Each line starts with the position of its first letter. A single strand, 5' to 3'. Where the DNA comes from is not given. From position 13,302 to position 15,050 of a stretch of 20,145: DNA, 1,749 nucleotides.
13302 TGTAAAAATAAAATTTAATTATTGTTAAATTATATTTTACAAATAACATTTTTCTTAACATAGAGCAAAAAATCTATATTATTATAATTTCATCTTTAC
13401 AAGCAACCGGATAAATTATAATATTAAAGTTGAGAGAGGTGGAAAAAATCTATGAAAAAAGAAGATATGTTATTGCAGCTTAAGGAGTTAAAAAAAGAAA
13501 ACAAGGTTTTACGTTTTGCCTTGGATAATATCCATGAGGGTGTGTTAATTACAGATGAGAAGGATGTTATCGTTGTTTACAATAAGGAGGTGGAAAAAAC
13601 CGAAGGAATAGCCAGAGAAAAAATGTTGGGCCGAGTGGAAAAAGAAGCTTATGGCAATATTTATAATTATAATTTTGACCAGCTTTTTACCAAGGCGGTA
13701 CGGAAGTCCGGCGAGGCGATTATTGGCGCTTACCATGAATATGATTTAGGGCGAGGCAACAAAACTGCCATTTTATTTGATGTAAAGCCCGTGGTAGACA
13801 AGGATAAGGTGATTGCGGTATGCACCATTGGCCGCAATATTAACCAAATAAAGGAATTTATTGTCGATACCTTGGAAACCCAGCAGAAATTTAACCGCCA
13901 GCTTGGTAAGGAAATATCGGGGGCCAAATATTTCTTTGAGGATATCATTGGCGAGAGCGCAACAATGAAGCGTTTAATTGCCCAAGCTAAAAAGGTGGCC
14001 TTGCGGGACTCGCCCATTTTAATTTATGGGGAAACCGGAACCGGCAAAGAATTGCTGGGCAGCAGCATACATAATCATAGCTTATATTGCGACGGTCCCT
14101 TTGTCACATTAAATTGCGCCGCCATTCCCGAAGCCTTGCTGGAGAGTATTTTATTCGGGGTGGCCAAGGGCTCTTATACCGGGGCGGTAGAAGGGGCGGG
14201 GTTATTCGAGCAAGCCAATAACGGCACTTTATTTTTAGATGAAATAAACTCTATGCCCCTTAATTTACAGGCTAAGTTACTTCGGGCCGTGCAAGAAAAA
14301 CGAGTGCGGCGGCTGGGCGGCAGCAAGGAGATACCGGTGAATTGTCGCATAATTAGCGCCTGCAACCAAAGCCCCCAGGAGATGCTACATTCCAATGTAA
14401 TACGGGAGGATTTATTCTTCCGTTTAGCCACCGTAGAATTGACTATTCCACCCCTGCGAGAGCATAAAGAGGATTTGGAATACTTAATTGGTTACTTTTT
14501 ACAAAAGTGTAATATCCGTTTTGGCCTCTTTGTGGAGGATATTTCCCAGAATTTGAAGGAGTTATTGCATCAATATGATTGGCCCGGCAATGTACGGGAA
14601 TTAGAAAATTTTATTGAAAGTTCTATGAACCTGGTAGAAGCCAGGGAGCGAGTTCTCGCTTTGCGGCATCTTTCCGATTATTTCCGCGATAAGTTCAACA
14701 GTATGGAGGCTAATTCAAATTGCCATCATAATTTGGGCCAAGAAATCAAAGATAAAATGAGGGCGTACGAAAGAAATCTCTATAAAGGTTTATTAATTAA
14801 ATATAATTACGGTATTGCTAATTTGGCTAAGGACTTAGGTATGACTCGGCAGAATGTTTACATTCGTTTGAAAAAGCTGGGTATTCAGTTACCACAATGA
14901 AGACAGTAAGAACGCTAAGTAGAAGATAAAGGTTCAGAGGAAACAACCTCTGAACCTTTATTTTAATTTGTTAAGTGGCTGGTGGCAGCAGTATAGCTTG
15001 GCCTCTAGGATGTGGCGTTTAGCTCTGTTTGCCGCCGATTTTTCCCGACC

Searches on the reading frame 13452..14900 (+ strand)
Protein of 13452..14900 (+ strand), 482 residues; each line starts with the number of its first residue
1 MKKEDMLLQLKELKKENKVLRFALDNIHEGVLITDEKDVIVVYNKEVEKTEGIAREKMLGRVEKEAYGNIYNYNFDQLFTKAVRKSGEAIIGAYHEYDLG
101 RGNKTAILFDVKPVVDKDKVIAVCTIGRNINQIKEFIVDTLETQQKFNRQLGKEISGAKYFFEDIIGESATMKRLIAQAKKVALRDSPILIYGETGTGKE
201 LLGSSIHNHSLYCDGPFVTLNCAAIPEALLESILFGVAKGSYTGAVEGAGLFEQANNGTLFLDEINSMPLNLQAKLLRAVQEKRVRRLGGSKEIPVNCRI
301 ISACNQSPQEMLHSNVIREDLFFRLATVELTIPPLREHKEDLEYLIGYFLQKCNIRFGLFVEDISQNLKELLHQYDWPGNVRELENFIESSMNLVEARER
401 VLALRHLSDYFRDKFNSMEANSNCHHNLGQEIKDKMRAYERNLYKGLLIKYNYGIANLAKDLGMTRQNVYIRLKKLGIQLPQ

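Call 7: search_protein_families(library=pfam, proteins=[window:13452-14900:+])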
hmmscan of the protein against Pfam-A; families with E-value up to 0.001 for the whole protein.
window:13452-14900:+ (482 aa): 8 families
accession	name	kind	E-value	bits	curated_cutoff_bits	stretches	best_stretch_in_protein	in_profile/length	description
PF00158.32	Sigma54_activat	-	7e-62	208.5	20.2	1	165-330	1-167/168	Sigma-54 interaction domain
PF14532.12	Sigma54_activ_2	-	1.2e-21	77.8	25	1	166-335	1-138/138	Sigma-54 interaction domain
PF25601.1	AAA_lid_14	-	8.1e-21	74.1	27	1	336-419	1-82/87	AAA+ ATPase lid domain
PF07728.20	AAA_5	-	1.5e-05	25.5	22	1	189-310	2-128/139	AAA domain (dynein-related subfamily)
PF00989.32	PAS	-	2.2e-05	24.9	22.6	1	21-124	4-107/113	PAS fold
PF00004.35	AAA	-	3.7e-05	24.6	21.2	1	189-325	1-126/131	ATPase family associated with various cellular activities (AAA)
PF01078.27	Mg_chelatase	-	0.00053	19.9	20.3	0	250-311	100-163/207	Magnesium chelatase, subunit ChlI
PF08298.17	AAA_PrkA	-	0.0006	19.4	25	0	249-330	226-307/358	PrkA AAA domain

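Call 12: find_homologous_proteins(query=window:13452-14897:+)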
Query window:13452-14897:+ (482 aa): 8000 proteins with E <= 0.001 among 8000 candidates; the best 120 are listed.
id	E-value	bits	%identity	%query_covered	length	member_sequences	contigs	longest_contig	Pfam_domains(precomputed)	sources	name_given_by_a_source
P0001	0.0e+0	1075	100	100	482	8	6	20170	PF00158.33,PF25601.2,PF00989.32,PF14532.13,PF07728.21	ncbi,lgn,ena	-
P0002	4.1e-228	776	72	100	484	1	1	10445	PF00158.33,PF25601.2,PF02954.26,PF14532.13,PF01078.28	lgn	-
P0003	4.5e-219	746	68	100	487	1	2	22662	PF00158.33,PF25601.2,PF08448.17,PF00004.36,PF14532.13,PF07728.21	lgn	-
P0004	9.7e-196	669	62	100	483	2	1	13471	PF00158.33,PF25601.2,PF00989.32,PF14532.13,PF07728.21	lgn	-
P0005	1.7e-194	665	62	100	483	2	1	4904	PF00158.33,PF01978.26,PF25601.2,PF14532.13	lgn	-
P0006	1.0e-193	662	62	100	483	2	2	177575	PF00158.33,PF25601.2,PF14532.13,PF07728.21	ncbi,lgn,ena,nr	ncbi:MAG TPA: sigma 54-interacting transcriptional regulator [Clostridiales bacterium]|nr:sigma 54-i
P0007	2.3e-186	638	62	98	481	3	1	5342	PF13426.14,PF00158.33,PF25601.2,PF08448.17,PF14532.13,PF07728.21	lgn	-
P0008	1.8e-184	632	62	98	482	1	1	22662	PF13426.14,PF00158.33,PF25601.2,PF02954.26,PF14532.13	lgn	-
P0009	2.4e-179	615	59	98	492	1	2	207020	PF13426.14,PF00158.33,PF25601.2,PF08448.17,PF00989.32,PF14532.13,PF07728.21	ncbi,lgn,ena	-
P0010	3.8e-176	605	58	100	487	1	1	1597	PF00158.33,PF25601.2,PF14532.13,PF07728.21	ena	-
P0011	1.6e-172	593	57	98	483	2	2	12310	PF00158.33,PF25601.2,PF14532.13,PF07728.21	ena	-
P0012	1.8e-172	592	57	98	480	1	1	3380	PF00158.33,PF25601.2,PF02954.26,PF00989.32,PF14532.13,PF07728.21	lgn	-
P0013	3.3e-172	592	58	98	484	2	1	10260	PF00158.33,PF25601.2,PF00989.32,PF14532.13,PF07728.21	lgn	-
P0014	2.0e-169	582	56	98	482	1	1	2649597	PF00158.33,PF25601.2,PF14532.13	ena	-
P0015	5.4e-169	581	55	98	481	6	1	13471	PF00158.33,PF25601.2,PF02954.26,PF14532.13,PF07728.21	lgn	-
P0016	4.7e-168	578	55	99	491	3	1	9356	PF00158.33,PF25601.2,PF02954.26,PF00989.32,PF14532.13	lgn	-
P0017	9.7e-168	577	58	98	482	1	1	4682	PF00158.33,PF25601.2,PF02954.26,PF08448.17,PF00004.36,PF14532.13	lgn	-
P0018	2.4e-165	569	54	97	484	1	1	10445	PF00158.33,PF25601.2,PF02954.26,PF14532.13,PF07728.21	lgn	-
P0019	9.7e-163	560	54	98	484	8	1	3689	PF00158.33,PF25601.2,PF02954.26,PF14532.13,PF07728.21,PF01078.28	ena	-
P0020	1.8e-161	556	54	97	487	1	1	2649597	PF00158.33,PF25601.2,PF02954.26,PF00989.32,PF14532.13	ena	-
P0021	6.4e-160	551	53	98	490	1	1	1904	PF00158.33,PF25601.2,PF02954.26,PF14532.13,PF07728.21,PF01078.28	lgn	-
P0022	1.5e-159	550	52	97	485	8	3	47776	PF00158.33,PF25601.2,PF14532.13,PF07728.21,PF01078.28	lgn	-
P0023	1.4e-158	547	53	100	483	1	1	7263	PF13426.14,PF00158.33,PF25601.2,PF02954.26,PF08448.17,PF00989.32,PF14532.13,PF07728.21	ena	-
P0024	8.8e-156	537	52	96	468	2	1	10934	PF00158.33,PF25601.2,PF02954.26,PF14532.13,PF07728.21,PF01078.28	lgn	-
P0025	2.1e-154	533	50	98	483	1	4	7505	PF00158.33,PF25601.2,PF14532.13,PF07728.21,PF01078.28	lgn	-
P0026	1.6e-145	504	51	98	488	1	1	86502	PF13426.14,PF00158.33,PF25601.2,PF02954.26,PF08448.17,PF00989.32,PF14532.13,PF07728.21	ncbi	ncbi:MAG: sigma 54-interacting transcriptional regulator [Dehalobacterium sp.]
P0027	1.5e-142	494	50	98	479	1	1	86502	PF13426.14,PF00158.33,PF25601.2,PF02954.26,PF00989.32,PF14532.13,PF07728.21,PF01078.28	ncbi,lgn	ncbi:MAG: sigma 54-interacting transcriptional regulator [Dehalobacterium sp.]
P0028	4.9e-142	492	49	98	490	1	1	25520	PF00158.33,PF25601.2,PF02954.26,PF00989.32,PF14532.13,PF07728.21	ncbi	ncbi:MAG: sigma 54-interacting transcriptional regulator [Dehalobacterium sp.]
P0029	1.7e-140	487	48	95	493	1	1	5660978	PF00158.33,PF25601.2,PF02954.26,PF00989.32,PF14532.13,PF07728.21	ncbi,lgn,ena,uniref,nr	ncbi:sigma-54 interaction domain-containing protein [Desulfosporosinus youngiae]|uniref:PAS domain S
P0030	2.0e-140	487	56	80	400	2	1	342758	PF00158.33,PF25601.2,PF02954.26,PF14532.13,PF07728.21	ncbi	-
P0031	7.2e-139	482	48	96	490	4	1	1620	PF13426.14,PF00158.33,PF25601.2,PF02954.26,PF00004.36,PF00989.32,PF14532.13,PF07728.21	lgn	-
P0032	9.2e-139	481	47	95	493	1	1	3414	PF00158.33,PF25601.2,PF02954.26,PF00989.32,PF14532.13,PF07728.21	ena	-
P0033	3.1e-138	480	49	99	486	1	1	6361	PF00158.33,PF25601.2,PF02954.26,PF08448.17,PF00989.32,PF14532.13,PF07728.21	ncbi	ncbi:MAG: sigma-54 interaction domain-containing protein [Eubacteriales bacterium]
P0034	2.4e-137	477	47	99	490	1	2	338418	PF00158.33,PF25601.2,PF02954.26,PF14532.13,PF07728.21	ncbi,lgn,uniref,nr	ncbi:sigma-54 interaction domain-containing protein [Desulfosporosinus nitroreducens]|uniref:Sigma 5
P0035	4.3e-137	476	47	95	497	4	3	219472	PF13426.14,PF00158.33,PF25601.2,PF02954.26,PF00989.32,PF14532.13,PF07728.21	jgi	-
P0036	2.3e-136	473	49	96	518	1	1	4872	PF00158.33,PF25601.2,PF02954.26,PF00989.32,PF14532.13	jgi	jgi:arginine utilization regulatory protein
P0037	1.7e-135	471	49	97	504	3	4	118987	PF13426.14,PF00158.33,PF25601.2,PF02954.26,PF08448.17,PF00989.32,PF14532.13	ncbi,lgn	-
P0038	1.8e-135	471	47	99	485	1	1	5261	PF13426.14,PF00158.33,PF25601.2,PF02954.26,PF00989.32,PF14532.13,PF07728.21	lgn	-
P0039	2.9e-135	470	46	97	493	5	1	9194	PF00158.33,PF25601.2,PF02954.26,PF00989.32,PF14532.13,PF07728.21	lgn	-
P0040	1.1e-134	468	49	98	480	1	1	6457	PF00158.33,PF25601.2,PF02954.26,PF00989.32,PF14532.13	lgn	-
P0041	9.4e-134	465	46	100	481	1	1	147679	PF13426.14,PF00158.33,PF25601.2,PF02954.26,PF00989.32,PF14532.13,PF07728.21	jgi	-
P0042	1.0e-133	465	46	99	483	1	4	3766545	PF00158.33,PF25601.2,PF02954.26,PF00989.32,PF14532.13,PF07728.21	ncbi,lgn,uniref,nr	ncbi:sigma-54 interaction domain-containing protein [Dehalobacterium formicoaceticum]|uniref:Sigma 5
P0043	1.7e-133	464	48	98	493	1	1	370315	PF00158.33,PF25601.2,PF02954.26,PF14532.13,PF07728.21,PF01078.28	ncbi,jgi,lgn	ncbi:MAG: sigma-54 interaction domain-containing protein [Bacillota bacterium]|jgi:arginine utilizat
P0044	5.7e-133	462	49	98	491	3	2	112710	PF00158.33,PF25601.2,PF02954.26,PF00989.32,PF14532.13,PF07728.21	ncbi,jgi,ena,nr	ncbi:MAG: sigma-54-dependent Fis family transcriptional regulator [Firmicutes bacterium HGW-Firmicut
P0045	6.2e-132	459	47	99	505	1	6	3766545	PF13426.14,PF00158.33,PF25601.2,PF02954.26,PF00989.32,PF14532.13,PF07728.21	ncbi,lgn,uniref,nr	ncbi:sigma 54-interacting transcriptional regulator [Dehalobacterium formicoaceticum]|uniref:Sigma 5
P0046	1.2e-131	458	47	98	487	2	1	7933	PF13426.14,PF00158.33,PF25601.2,PF02954.26,PF00989.32,PF14532.13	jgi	-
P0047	2.8e-131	457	47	99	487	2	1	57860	PF13426.14,PF00158.33,PF25601.2,PF02954.26,PF00989.32,PF14532.13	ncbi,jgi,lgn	-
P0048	3.9e-131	456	46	98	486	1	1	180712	PF00158.33,PF25601.2,PF02954.26,PF00989.32,PF14532.13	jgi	-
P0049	1.3e-130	454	47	97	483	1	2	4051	PF00158.33,PF25601.2,PF02954.26,PF00989.32,PF14532.13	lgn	-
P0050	1.2e-129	451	46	97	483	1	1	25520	PF00158.33,PF25601.2,PF02954.26,PF00989.32,PF14532.13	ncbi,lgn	ncbi:MAG: sigma 54-interacting transcriptional regulator [Dehalobacterium sp.]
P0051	2.9e-129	450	46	99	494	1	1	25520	PF13426.14,PF00158.33,PF25601.2,PF02954.26,PF00989.32,PF14532.13,PF07728.21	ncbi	ncbi:MAG: sigma 54-interacting transcriptional regulator [Dehalobacterium sp.]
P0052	3.2e-129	450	49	98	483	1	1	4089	PF00158.33,PF25601.2,PF02954.26,PF14532.13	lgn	-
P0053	3.4e-129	450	47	98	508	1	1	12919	PF13426.14,PF00158.33,PF25601.2,PF02954.26,PF00989.32,PF14532.13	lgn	-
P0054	2.7e-128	447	46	97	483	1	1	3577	PF00158.33,PF25601.2,PF02954.26,PF14532.13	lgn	-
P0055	2.8e-128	447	47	98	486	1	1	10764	PF00158.33,PF25601.2,PF02954.26,PF00989.32,PF14532.13,PF07728.21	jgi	jgi:arginine utilization regulatory protein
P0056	3.1e-128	447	46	99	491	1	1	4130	PF00158.33,PF25601.2,PF02954.26,PF14532.13,PF07728.21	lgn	-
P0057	1.7e-126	441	46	98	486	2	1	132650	PF13426.14,PF00158.33,PF25601.2,PF02954.26,PF00989.32,PF14532.13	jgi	jgi:arginine utilization regulatory protein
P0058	2.7e-126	440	46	94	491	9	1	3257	PF00158.33,PF25601.2,PF02954.26,PF00989.32,PF14532.13,PF07728.21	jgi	-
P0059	5.4e-126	439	45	99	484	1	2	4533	PF00158.33,PF25601.2,PF02954.26,PF08448.17,PF14532.13,PF07728.21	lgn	-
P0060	1.4e-125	438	46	98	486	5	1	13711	PF13426.14,PF00158.33,PF25601.2,PF02954.26,PF08448.17,PF00989.32,PF14532.13,PF07728.21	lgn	-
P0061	1.4e-125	438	45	98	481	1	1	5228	PF00158.33,PF25601.2,PF02954.26,PF00004.36,PF00989.32,PF14532.13,PF07728.21,PF13556.13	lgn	-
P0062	1.7e-125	438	44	98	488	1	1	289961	PF00158.33,PF25601.2,PF02954.26,PF08448.17,PF00989.32,PF14532.13,PF07728.21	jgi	-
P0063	6.1e-125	436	47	94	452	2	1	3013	PF00158.33,PF25601.2,PF02954.26,PF00989.32,PF14532.13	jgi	jgi:arginine utilization regulatory protein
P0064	4.2e-124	433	44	98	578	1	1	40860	PF13426.14,PF00158.33,PF25601.2,PF02954.26,PF08448.17,PF00989.32,PF14532.13,PF07728.21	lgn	-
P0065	5.0e-124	433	45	98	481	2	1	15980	PF00158.33,PF25601.2,PF02954.26,PF00989.32,PF14532.13,PF07728.21,PF13556.13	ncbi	ncbi:MAG: sigma 54-interacting transcriptional regulator [Dehalobacterium sp.]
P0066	1.2e-123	431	45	98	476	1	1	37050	PF13426.14,PF00158.33,PF25601.2,PF02954.26,PF08448.17,PF00004.36,PF00989.32,PF14532.13,PF07728.21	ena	-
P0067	1.5e-123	431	43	97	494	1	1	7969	PF00158.33,PF25601.2,PF02954.26,PF08448.17,PF00989.32,PF14532.13,PF07728.21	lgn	-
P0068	1.6e-123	431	45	98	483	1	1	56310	PF00158.33,PF25601.2,PF02954.26,PF08448.17,PF00989.32,PF14532.13,PF07728.21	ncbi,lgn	ncbi:MAG: sigma 54-interacting transcriptional regulator [Dehalobacterium sp.]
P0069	2.0e-122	427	46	98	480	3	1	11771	PF13426.14,PF00158.33,PF25601.2,PF02954.26,PF08448.17,PF00004.36,PF00989.32,PF14532.13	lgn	-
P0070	3.8e-122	427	43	98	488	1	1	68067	PF13426.14,PF00158.33,PF07724.21,PF25601.2,PF02954.26,PF00004.36,PF00989.32,PF14532.13,PF07728.21,PF13556.13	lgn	-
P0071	4.2e-122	426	45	98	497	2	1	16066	PF13426.14,PF00158.33,PF25601.2,PF02954.26,PF08448.17,PF00004.36,PF00989.32,PF14532.13,PF07728.21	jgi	jgi:arginine utilization regulatory protein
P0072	5.8e-122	426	45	100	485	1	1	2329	PF13426.14,PF00158.33,PF25601.2,PF02954.26,PF08448.17,PF00989.32,PF14532.13,PF07728.21,PF01078.28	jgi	jgi:arginine utilization regulatory protein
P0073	6.1e-122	426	44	98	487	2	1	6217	PF13426.14,PF00158.33,PF25601.2,PF02954.26,PF00004.36,PF00989.32,PF14532.13,PF07728.21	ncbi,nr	ncbi:MAG: sigma 54-interacting transcriptional regulator [Desulfitobacterium hafniense]|nr:sigma 54-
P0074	1.3e-121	425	44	98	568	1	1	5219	PF00158.33,PF25601.2,PF02954.26,PF00004.36,PF14532.13,PF07728.21,PF01078.28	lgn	-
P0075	2.4e-121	424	44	97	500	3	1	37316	PF00158.33,PF25601.2,PF02954.26,PF00004.36,PF14532.13,PF01078.28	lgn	-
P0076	3.2e-121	424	43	99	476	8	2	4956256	PF00158.33,PF25601.2,PF02954.26,PF08448.17,PF00989.32,PF14532.13,PF07728.21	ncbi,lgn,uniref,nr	ncbi:sigma-54 interaction domain-containing protein [Sporomusa sphaeroides]|uniref:Arginine utilizat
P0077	5.0e-121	423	43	98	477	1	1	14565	PF00158.33,PF25601.2,PF02954.26,PF00989.32,PF14532.13,PF07728.21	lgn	-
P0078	6.1e-121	423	43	98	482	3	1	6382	PF13426.14,PF00158.33,PF25601.2,PF02954.26,PF00989.32,PF14532.13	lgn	-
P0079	1.5e-120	421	44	98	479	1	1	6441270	PF13426.14,PF00158.33,PF25601.2,PF02954.26,PF08448.17,PF00004.36,PF00989.32,PF14532.13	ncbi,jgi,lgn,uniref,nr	ncbi:sigma-54 interaction domain-containing protein [Candidatus Formimonas warabiya]|uniref:PAS doma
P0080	8.7e-120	419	41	97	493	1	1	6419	PF00158.33,PF25601.2,PF02954.26,PF14532.13,PF07728.21,PF13556.13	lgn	-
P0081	1.3e-119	418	41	96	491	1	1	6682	PF00158.33,PF25601.2,PF02954.26,PF00989.32,PF14532.13,PF07728.21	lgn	-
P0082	1.8e-119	418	44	98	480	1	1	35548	PF13426.14,PF00158.33,PF25601.2,PF02954.26,PF08448.17,PF00004.36,PF00989.32,PF14532.13,PF01078.28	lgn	-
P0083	1.9e-119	418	43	98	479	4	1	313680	PF13426.14,PF00158.33,PF25601.2,PF02954.26,PF00989.32,PF14532.13,PF07728.21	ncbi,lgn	ncbi:MAG: sigma-54 interaction domain-containing protein [Bacillota bacterium]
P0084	1.1e-118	415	43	97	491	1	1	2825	PF00158.33,PF25601.2,PF02954.26,PF00989.32,PF14532.13,PF07728.21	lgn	-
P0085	1.1e-118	415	44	95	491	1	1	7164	PF13426.14,PF00158.33,PF25601.2,PF02954.26,PF08448.17,PF00989.32,PF14532.13,PF07728.21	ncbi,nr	ncbi:MAG: sigma 54-interacting transcriptional regulator [Bacillota bacterium]|nr:sigma 54-interacti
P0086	1.9e-118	414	49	83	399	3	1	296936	PF00158.33,PF25601.2,PF02954.26,PF00004.36,PF14532.13,PF07728.21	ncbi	-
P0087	3.4e-118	414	43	99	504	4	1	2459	PF00158.33,PF25601.2,PF02954.26,PF14532.13,PF07728.21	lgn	-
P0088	3.7e-118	413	43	95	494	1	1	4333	PF00158.33,PF25601.2,PF02954.26,PF00989.32,PF14532.13,PF07728.21,PF01078.28,PF13556.13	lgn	-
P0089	3.9e-118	413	44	97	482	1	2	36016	PF00158.33,PF25601.2,PF02954.26,PF14532.13,PF07728.21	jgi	jgi:arginine utilization regulatory protein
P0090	4.2e-118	413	43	97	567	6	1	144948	PF13426.14,PF13188.14,PF00158.33,PF25601.2,PF02954.26,PF08448.17,PF00004.36,PF00989.32,PF14532.13,PF07728.21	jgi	jgi:arginine utilization regulatory protein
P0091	4.6e-118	413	42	99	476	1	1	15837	PF00158.33,PF25601.2,PF02954.26,PF00989.32,PF14532.13,PF07728.21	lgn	-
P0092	5.2e-117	410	43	99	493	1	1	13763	PF00158.33,PF25601.2,PF02954.26,PF14532.13,PF07728.21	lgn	-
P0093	5.3e-117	410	44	97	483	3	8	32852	PF13426.14,PF00158.33,PF25601.2,PF02954.26,PF08448.17,PF00989.32,PF14532.13,PF07728.21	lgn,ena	-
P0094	1.3e-116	408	43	97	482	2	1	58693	PF00158.33,PF25601.2,PF02954.26,PF14532.13,PF07728.21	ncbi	ncbi:MAG: sigma 54-interacting transcriptional regulator [Dehalobacterium sp.]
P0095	1.6e-116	408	43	97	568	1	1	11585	PF13426.14,PF00158.33,PF25601.2,PF02954.26,PF08448.17,PF00004.36,PF00989.32,PF14532.13,PF13556.13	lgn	-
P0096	5.7e-116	406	44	97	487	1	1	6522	PF13426.14,PF00158.33,PF25601.2,PF02954.26,PF08448.17,PF00989.32,PF14532.13,PF07728.21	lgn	-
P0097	1.9e-115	404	43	99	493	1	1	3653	PF00158.33,PF25601.2,PF02954.26,PF08448.17,PF14532.13,PF07728.21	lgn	-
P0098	2.9e-115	404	44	98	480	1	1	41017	PF00158.33,PF25601.2,PF02954.26,PF14532.13,PF07728.21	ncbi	-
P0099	3.8e-115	404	45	97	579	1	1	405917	PF13426.14,PF00158.33,PF25601.2,PF02954.26,PF08448.17,PF00989.32,PF14532.13,PF07728.21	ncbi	-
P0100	4.4e-115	403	42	99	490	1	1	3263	PF00158.33,PF25601.2,PF02954.26,PF00989.32,PF14532.13,PF07728.21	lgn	-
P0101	4.5e-115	403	43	98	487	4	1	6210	PF13426.14,PF00158.33,PF25601.2,PF02954.26,PF18024.8,PF08448.17,PF00989.32,PF14532.13,PF07728.21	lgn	-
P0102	4.7e-115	403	43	98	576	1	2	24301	PF13426.14,PF00158.33,PF25601.2,PF02954.26,PF00989.32,PF14532.13,PF07728.21,PF13556.13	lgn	-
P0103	4.9e-115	403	56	70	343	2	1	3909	PF00158.33,PF08448.17,PF00989.32,PF14532.13,PF07728.21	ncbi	-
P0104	7.0e-115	403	45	96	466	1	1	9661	PF13426.14,PF00158.33,PF25601.2,PF02954.26,PF08448.17,PF00989.32,PF14532.13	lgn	-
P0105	1.0e-114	402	43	97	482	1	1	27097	PF00158.33,PF25601.2,PF02954.26,PF14532.13,PF07728.21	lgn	-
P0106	1.1e-114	402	43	97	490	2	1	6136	PF00158.33,PF25601.2,PF02954.26,PF14532.13,PF07728.21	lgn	-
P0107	2.3e-114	401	43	99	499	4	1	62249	PF13426.14,PF00158.33,PF25601.2,PF02954.26,PF08448.17,PF00004.36,PF00989.32,PF14532.13,PF07728.21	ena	-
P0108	4.3e-114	400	43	96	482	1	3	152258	PF00158.33,PF25601.2,PF02954.26,PF00004.36,PF00989.32,PF14532.13,PF07728.21,PF01078.28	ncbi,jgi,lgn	ncbi:MAG: sigma-54 interaction domain-containing protein [Dehalobacterium sp.]|jgi:arginine utilizat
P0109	4.6e-114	400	44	96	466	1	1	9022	PF13426.14,PF00158.33,PF25601.2,PF02954.26,PF08448.17,PF00989.32,PF14532.13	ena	-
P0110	5.3e-114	400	42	98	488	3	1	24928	PF13426.14,PF00158.33,PF25601.2,PF02954.26,PF08448.17,PF00989.32,PF14532.13,PF07728.21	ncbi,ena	-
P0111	1.7e-113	398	43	95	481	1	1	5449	PF00158.33,PF25601.2,PF02954.26,PF14532.13,PF07728.21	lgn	-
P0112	2.1e-113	398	42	99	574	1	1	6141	PF13426.14,PF13188.14,PF00158.33,PF07724.21,PF25601.2,PF02954.26,PF08448.17,PF00004.36,PF00989.32,PF14532.13,PF07728.21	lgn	-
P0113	3.8e-113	397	43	97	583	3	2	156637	PF13426.14,PF00158.33,PF25601.2,PF02954.26,PF00989.32,PF14532.13,PF07728.21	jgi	-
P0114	4.4e-113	397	43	99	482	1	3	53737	PF00158.33,PF25601.2,PF02954.26,PF14532.13,PF07728.21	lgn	-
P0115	5.8e-113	396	42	96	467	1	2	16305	PF13426.14,PF00158.33,PF25601.2,PF02954.26,PF08448.17,PF00989.32,PF14532.13,PF07728.21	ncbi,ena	-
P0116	1.2e-112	395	43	98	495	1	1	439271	PF00158.33,PF25601.2,PF02954.26,PF08448.17,PF00989.32,PF14532.13,PF07728.21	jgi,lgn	-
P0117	1.6e-112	395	43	96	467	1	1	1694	PF13426.14,PF00158.33,PF25601.2,PF02954.26,PF08448.17,PF00989.32,PF14532.13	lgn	-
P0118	2.3e-112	394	42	98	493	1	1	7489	PF00158.33,PF25601.2,PF02954.26,PF14532.13,PF07728.21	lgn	-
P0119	2.9e-112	394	42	96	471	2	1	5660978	PF13426.14,PF00158.33,PF25601.2,PF02954.26,PF08448.17,PF00989.32,PF14532.13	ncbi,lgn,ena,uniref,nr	ncbi:sigma-54 interaction domain-containing protein [Desulfosporosinus youngiae]|uniref:PAS domain S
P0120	5.3e-112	393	41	98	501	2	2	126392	PF13426.14,PF00158.33,PF25601.2,PF02954.26,PF18024.8,PF08448.17,PF14532.13,PF07728.21,PF13556.13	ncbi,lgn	-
